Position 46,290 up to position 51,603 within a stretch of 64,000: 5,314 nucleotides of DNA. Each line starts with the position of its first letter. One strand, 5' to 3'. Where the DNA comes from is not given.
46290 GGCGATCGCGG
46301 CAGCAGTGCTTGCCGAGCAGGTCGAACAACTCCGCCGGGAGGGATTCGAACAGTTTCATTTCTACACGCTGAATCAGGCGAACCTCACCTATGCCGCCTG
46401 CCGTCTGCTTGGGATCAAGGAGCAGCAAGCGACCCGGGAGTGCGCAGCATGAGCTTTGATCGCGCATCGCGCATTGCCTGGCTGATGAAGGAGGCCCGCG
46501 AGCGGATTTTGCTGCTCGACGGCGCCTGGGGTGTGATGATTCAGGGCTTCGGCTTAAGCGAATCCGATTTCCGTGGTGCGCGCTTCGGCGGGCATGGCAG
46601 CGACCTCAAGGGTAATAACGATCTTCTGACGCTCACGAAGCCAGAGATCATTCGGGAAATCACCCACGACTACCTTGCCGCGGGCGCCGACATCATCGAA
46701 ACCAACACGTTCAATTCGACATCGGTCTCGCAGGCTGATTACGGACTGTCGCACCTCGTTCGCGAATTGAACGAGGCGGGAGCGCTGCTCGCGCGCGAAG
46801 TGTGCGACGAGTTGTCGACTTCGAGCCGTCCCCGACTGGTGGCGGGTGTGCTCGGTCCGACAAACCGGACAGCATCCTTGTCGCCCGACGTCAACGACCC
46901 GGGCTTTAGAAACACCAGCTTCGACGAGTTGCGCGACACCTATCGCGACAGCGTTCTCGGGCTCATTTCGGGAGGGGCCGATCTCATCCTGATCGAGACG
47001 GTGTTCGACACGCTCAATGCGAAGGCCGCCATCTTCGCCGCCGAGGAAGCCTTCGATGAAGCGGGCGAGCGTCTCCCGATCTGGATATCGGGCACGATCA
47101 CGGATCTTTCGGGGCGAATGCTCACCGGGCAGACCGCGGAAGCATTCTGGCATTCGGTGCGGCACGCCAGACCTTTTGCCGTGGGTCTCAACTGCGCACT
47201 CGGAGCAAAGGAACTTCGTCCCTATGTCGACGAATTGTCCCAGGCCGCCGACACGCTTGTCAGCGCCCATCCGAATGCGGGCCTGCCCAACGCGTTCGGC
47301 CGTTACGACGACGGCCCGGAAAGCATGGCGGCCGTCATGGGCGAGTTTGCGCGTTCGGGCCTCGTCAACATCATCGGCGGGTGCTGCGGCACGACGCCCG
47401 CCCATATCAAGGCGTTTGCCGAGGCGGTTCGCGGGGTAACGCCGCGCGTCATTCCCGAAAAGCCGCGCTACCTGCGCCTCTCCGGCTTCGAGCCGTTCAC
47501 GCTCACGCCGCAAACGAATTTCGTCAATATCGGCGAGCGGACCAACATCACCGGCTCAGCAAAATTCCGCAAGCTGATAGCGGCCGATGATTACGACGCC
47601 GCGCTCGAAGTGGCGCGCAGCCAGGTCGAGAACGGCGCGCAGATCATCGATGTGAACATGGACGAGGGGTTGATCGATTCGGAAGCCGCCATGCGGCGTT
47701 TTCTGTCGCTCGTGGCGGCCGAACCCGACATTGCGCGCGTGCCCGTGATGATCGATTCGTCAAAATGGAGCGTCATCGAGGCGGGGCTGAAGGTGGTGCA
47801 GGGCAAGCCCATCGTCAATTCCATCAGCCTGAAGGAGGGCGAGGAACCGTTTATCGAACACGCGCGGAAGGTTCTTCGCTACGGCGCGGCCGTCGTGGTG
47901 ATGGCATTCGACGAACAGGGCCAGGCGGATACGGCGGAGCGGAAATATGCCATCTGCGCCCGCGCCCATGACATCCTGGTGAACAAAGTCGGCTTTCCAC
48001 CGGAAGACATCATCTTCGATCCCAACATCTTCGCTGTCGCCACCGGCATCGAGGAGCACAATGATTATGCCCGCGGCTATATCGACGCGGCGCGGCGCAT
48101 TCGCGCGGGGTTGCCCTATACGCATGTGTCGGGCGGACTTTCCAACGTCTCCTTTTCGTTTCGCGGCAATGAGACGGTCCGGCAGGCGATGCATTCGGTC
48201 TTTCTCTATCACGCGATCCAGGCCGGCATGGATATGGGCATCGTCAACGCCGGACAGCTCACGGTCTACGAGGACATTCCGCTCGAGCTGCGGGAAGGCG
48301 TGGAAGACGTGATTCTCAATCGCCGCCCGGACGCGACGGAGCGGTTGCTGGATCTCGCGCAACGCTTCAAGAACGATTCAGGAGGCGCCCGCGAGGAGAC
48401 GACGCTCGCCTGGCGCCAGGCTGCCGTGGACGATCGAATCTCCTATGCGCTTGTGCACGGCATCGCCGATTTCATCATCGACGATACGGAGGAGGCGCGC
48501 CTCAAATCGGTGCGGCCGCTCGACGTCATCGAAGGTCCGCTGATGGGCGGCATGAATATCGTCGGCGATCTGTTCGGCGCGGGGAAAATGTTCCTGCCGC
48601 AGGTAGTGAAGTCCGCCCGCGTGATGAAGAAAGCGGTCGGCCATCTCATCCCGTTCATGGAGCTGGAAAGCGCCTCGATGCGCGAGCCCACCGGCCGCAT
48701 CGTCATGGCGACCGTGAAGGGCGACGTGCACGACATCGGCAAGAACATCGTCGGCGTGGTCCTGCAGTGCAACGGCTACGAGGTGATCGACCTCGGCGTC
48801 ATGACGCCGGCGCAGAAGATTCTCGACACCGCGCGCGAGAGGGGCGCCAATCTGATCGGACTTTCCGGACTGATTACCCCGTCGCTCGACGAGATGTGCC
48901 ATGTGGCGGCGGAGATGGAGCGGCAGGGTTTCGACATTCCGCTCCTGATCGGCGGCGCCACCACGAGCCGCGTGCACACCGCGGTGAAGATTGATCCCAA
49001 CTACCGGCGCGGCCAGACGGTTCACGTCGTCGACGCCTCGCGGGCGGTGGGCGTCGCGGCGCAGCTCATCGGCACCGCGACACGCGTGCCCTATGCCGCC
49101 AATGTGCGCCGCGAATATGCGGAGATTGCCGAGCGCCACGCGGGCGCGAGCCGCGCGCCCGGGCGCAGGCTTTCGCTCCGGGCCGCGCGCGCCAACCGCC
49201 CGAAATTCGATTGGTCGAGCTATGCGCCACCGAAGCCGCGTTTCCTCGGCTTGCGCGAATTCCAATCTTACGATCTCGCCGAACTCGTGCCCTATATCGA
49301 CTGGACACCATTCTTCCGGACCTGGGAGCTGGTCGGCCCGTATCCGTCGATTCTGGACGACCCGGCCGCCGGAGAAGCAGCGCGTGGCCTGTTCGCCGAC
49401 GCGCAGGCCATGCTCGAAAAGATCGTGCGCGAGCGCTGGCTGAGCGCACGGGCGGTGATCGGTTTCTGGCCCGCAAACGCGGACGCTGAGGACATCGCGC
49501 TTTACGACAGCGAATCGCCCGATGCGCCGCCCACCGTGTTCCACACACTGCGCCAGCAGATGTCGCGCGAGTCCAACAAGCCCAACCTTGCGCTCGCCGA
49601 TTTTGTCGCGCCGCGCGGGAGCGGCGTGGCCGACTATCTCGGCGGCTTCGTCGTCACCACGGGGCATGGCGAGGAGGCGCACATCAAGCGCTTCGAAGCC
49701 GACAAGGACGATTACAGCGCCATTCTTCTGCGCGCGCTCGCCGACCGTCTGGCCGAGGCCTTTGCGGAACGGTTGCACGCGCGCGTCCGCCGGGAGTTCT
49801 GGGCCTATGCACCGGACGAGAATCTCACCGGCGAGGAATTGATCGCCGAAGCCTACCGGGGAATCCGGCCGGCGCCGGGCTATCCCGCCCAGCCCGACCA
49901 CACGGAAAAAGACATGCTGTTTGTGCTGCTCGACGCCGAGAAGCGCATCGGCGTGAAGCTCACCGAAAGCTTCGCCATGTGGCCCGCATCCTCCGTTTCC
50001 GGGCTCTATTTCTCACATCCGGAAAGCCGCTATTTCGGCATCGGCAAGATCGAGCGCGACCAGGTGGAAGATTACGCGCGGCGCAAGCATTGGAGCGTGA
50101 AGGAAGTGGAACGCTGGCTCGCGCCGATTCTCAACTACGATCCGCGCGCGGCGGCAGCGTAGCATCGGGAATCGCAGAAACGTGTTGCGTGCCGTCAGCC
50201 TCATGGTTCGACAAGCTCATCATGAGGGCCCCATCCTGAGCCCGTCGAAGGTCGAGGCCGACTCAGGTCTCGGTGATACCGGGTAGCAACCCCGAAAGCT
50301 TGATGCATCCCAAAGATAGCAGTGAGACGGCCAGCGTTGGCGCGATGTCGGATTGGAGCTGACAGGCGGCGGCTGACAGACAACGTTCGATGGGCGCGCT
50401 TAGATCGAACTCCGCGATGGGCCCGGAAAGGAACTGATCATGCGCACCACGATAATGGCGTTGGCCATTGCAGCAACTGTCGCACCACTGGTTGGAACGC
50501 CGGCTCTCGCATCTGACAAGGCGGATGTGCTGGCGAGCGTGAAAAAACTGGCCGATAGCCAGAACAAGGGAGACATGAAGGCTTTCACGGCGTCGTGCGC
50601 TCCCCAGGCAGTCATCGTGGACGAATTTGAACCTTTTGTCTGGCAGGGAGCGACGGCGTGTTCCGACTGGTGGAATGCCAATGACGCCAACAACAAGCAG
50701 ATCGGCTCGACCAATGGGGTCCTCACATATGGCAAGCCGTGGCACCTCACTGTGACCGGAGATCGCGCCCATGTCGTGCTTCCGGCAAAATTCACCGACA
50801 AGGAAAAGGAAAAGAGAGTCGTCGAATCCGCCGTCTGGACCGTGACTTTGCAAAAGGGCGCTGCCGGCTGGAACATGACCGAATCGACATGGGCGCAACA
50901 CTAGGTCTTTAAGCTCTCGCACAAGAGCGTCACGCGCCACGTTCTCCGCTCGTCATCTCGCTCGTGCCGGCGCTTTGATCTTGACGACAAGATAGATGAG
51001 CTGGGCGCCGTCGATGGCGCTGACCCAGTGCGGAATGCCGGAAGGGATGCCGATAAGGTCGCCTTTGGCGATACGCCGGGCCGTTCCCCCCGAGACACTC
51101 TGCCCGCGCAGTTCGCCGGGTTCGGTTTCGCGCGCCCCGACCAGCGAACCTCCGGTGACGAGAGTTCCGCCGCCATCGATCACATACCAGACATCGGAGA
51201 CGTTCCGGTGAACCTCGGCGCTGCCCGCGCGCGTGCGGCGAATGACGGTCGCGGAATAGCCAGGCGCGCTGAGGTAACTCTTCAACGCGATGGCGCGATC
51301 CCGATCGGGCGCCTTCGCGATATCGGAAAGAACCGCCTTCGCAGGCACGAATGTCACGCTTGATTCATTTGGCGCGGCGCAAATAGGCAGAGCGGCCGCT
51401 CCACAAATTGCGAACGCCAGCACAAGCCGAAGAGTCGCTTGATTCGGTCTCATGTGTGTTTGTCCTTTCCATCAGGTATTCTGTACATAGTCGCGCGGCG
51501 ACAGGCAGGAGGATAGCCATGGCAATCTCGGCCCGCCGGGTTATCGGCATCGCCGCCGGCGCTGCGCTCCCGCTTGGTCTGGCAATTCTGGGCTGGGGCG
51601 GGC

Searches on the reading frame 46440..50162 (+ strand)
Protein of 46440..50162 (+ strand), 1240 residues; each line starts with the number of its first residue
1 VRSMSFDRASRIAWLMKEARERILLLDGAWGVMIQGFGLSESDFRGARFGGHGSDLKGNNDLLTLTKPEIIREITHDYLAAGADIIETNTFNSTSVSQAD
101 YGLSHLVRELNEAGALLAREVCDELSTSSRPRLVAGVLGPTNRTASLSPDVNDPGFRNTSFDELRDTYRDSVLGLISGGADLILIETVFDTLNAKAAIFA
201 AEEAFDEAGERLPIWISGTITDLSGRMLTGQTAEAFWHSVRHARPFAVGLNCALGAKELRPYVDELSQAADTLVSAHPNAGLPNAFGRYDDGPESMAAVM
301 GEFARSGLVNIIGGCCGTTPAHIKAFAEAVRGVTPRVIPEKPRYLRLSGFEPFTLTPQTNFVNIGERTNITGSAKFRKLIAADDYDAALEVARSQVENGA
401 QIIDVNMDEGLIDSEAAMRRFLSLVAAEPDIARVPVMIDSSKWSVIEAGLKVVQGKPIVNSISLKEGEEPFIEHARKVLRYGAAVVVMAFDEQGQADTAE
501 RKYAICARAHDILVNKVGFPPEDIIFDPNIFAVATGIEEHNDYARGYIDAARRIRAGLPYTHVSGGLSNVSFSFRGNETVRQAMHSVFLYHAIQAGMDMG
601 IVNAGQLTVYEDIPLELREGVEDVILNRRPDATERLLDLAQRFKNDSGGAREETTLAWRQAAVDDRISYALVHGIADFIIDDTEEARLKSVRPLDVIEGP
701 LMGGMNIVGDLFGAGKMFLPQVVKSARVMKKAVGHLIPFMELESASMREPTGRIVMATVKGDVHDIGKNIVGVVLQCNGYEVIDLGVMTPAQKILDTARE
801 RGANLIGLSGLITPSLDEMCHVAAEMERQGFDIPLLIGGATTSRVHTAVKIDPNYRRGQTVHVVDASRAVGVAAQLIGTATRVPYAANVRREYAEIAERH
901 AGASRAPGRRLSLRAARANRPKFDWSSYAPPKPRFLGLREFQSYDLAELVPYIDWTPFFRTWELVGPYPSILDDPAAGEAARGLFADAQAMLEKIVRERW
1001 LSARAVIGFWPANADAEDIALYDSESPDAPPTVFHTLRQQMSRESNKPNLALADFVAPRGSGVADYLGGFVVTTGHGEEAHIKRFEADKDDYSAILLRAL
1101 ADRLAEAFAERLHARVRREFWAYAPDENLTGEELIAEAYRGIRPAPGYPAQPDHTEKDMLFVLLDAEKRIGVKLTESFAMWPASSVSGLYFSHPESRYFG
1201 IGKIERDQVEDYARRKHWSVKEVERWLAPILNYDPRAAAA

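Call 60: search_protein_families(library=pfam, proteins=[window:46440-50162:+], max_evalue=0.01)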
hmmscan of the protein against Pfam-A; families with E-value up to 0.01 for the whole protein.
window:46440-50162:+ (1240 aa): 5 families
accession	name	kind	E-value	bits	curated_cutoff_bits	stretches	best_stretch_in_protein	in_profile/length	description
PF02965.22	Met_synt_B12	-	6.3e-126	419.8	25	1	945-1217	1-273/273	Vitamin B12 dependent methionine synthase, activation domain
PF02574.22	S-methyl_trans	-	6e-92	309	22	1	24-330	1-283/283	Homocysteine S-methyltransferase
PF00809.28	Pterin_bind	-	5.2e-62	210.1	25.5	1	365-603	1-244/244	Pterin binding enzyme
PF02607.22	B12-binding_2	-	8.1e-24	84.1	23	1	665-736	3-73/74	B12 binding domain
PF02310.24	B12-binding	-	9.1e-19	67.9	32.1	1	752-841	1-90/121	B12 binding domain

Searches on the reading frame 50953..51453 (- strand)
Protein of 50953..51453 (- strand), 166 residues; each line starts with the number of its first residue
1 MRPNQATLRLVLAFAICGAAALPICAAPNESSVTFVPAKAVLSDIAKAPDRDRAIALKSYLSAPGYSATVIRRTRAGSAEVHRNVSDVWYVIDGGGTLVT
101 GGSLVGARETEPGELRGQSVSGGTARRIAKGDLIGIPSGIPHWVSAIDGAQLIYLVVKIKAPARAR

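Call 60: search_protein_families(library=pfam, proteins=[window:50953-51453:-], max_evalue=0.01)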
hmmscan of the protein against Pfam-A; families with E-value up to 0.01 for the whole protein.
window:50953-51453:- (166 aa): 2 families
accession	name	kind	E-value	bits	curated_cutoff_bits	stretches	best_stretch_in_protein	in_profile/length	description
PF07883.17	Cupin_2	-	3.1e-06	27.2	27.2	1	122-157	34-69/70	Cupin domain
PF00190.28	Cupin_1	-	2.7e-05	24.2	22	1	77-163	44-119/151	Cupin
